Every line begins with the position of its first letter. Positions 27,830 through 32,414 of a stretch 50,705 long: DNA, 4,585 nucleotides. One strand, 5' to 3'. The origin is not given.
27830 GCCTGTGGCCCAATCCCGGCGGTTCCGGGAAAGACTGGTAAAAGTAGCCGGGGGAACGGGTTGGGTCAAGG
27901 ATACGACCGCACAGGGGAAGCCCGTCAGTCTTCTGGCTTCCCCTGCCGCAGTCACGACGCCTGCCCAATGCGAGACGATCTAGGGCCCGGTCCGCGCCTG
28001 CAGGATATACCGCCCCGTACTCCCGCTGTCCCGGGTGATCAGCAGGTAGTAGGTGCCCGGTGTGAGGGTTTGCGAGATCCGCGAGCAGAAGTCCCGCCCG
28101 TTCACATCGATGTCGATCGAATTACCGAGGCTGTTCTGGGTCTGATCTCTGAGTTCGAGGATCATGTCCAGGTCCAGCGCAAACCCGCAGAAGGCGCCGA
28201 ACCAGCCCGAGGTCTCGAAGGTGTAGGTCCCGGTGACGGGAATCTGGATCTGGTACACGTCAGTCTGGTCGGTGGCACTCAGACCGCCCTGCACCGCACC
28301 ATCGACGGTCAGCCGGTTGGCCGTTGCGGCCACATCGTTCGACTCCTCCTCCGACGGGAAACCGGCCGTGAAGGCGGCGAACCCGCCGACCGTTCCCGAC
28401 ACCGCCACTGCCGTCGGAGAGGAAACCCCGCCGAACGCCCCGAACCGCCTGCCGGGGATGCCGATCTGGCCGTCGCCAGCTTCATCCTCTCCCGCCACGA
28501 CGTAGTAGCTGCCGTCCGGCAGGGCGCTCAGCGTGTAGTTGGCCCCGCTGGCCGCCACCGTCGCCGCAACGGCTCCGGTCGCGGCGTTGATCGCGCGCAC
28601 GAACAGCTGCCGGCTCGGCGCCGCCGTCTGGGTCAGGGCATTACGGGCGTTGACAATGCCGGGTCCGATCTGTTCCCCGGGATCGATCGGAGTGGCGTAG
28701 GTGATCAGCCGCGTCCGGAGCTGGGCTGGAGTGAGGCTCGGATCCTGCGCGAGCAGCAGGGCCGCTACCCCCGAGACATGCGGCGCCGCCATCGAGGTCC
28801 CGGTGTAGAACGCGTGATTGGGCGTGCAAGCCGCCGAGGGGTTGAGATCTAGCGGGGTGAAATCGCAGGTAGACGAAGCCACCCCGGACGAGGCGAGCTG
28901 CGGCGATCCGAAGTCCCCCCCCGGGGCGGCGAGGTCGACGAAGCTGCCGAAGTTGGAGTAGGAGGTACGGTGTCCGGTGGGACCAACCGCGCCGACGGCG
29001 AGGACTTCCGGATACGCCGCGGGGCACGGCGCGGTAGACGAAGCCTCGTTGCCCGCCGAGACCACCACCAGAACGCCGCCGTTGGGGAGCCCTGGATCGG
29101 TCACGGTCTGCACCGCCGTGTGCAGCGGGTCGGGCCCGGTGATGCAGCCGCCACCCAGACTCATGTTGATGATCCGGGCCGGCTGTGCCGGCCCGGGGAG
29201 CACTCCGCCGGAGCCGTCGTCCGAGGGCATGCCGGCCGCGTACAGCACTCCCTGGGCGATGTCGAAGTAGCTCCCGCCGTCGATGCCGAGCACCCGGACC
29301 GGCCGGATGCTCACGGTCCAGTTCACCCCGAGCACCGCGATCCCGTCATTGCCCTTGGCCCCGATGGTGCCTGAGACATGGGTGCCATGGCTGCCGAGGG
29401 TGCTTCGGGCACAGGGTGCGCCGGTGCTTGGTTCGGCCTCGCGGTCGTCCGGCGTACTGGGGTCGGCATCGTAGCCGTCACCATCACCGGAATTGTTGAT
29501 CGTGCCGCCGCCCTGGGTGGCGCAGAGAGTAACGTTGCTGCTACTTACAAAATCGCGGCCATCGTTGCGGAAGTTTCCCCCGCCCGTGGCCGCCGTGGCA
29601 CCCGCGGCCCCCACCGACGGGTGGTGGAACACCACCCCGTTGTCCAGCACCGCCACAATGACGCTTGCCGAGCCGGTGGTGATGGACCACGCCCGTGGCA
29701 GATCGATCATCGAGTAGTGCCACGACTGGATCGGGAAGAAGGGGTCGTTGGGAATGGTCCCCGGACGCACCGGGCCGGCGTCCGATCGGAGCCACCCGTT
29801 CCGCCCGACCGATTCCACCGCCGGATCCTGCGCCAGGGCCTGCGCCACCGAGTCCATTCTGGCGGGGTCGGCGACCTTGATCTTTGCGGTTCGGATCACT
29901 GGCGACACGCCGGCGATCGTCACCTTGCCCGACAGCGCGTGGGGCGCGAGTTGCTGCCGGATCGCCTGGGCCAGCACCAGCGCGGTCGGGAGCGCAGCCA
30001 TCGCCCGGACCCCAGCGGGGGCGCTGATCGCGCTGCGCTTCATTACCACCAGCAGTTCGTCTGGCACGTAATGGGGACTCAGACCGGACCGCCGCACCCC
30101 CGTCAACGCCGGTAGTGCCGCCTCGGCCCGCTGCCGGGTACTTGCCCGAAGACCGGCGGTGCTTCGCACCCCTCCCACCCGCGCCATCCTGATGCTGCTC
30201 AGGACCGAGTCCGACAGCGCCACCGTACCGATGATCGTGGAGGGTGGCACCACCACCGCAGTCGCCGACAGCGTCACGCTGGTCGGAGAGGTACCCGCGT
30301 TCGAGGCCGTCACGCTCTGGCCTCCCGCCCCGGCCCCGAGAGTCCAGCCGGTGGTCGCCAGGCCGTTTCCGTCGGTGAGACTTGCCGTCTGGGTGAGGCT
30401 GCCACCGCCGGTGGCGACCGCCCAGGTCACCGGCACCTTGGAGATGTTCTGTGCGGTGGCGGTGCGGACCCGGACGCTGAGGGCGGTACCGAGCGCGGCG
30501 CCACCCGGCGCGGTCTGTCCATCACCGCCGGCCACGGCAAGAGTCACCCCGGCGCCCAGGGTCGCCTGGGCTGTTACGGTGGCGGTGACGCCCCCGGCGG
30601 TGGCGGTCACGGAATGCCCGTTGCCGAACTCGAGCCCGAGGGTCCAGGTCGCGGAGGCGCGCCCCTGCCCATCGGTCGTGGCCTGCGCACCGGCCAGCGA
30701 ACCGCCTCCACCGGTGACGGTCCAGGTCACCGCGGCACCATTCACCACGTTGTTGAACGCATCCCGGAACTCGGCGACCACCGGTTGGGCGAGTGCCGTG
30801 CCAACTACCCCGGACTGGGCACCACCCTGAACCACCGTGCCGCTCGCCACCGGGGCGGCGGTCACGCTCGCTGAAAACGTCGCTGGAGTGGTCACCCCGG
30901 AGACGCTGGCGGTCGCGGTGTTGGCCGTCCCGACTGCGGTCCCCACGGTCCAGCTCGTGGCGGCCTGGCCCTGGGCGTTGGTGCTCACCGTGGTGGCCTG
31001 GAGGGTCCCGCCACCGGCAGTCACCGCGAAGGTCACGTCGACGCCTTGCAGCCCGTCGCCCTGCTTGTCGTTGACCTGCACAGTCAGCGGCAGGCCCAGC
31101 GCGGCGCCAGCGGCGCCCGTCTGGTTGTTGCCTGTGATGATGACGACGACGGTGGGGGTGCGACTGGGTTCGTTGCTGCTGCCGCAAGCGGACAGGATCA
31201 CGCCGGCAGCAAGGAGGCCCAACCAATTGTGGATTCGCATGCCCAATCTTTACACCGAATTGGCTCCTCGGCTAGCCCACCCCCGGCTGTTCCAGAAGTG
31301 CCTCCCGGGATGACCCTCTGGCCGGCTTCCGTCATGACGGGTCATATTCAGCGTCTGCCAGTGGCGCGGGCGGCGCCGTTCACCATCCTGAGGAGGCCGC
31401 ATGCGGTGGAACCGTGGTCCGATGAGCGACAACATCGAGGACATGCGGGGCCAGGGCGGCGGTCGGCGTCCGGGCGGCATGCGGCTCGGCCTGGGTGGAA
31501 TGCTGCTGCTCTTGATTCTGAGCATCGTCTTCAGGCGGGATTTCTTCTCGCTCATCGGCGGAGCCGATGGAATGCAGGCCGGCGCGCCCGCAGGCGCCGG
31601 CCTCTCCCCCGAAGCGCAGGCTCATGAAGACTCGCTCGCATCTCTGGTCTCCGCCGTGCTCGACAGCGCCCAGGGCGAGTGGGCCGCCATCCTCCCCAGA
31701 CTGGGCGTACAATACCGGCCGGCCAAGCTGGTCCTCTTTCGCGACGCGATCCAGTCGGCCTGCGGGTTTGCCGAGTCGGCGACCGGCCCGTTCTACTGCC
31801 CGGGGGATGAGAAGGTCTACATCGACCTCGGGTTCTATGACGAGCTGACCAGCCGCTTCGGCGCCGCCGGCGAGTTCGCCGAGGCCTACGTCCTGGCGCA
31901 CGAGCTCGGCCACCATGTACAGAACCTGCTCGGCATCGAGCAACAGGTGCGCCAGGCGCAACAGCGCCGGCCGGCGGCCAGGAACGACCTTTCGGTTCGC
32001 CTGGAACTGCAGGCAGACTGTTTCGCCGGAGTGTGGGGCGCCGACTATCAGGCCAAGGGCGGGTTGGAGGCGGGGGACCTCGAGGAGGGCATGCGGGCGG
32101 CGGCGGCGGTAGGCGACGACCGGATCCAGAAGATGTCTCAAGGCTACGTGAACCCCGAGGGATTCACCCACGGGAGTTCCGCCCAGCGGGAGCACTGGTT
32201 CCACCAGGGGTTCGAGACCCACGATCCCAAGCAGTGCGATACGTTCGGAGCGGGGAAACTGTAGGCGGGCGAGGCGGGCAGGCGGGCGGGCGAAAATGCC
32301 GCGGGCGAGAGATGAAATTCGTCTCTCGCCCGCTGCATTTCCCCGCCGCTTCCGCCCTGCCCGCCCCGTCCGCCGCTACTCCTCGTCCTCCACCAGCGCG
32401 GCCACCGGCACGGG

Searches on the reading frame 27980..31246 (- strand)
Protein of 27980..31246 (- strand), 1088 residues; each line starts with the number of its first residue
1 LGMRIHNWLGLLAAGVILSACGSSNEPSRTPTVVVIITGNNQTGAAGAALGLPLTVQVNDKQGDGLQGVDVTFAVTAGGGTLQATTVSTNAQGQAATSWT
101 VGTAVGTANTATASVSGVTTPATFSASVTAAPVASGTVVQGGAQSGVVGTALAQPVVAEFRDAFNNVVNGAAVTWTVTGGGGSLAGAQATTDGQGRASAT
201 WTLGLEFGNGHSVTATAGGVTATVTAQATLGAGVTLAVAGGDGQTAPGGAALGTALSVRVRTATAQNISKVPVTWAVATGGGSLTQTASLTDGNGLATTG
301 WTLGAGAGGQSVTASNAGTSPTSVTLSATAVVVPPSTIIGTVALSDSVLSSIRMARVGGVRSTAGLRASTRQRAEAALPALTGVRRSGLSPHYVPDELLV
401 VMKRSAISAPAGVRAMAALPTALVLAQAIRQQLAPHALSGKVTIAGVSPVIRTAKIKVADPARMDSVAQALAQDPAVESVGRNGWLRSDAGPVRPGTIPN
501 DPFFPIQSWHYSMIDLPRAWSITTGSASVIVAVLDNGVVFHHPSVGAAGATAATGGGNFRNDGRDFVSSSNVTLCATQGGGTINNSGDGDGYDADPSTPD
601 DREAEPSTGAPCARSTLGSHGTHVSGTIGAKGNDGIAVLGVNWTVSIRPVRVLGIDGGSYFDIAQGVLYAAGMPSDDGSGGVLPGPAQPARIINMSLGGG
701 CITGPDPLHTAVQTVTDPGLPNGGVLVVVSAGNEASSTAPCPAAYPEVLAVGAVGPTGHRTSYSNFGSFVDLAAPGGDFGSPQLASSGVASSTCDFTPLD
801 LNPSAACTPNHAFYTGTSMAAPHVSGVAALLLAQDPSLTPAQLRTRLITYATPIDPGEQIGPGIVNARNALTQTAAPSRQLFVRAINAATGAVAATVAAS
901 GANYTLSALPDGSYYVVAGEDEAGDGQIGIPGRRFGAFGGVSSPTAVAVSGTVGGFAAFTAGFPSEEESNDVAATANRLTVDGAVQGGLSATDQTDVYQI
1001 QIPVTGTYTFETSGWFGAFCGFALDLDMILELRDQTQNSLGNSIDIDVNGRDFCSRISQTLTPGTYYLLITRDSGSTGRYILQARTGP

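Call 17: search_protein_families(library=pfam, proteins=[window:27980-31246:-])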
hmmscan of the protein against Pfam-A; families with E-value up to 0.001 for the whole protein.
window:27980-31246:- (1088 aa): 2 families
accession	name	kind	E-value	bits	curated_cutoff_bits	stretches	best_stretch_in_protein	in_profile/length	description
PF00082.27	Peptidase_S8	-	4.1e-48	164.6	21.8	1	528-852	3-274/288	Subtilase family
PF02369.22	Big_1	-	3.1e-16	59.7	34.9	3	156-227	21-91/93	Bacterial Ig-like domain (group 1)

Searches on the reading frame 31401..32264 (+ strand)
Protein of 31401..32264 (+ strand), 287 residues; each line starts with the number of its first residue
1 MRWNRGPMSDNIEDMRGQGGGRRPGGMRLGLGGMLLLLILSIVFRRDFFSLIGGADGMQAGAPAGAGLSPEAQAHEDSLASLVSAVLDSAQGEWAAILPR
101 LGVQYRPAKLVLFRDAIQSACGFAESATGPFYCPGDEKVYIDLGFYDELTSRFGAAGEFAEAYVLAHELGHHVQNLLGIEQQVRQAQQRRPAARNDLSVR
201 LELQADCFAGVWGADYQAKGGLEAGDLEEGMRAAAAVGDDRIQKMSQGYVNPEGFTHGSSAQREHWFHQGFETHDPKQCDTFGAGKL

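Call 17: search_protein_families(library=pfam, proteins=[window:31401-32264:+])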
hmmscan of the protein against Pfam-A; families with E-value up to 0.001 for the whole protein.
window:31401-32264:+ (287 aa): 1 family
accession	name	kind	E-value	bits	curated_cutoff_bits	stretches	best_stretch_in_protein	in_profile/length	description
PF04228.19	Zn_peptidase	-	2e-101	339.8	23.2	1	1-282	1-290/290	Putative neutral zinc metallopeptidase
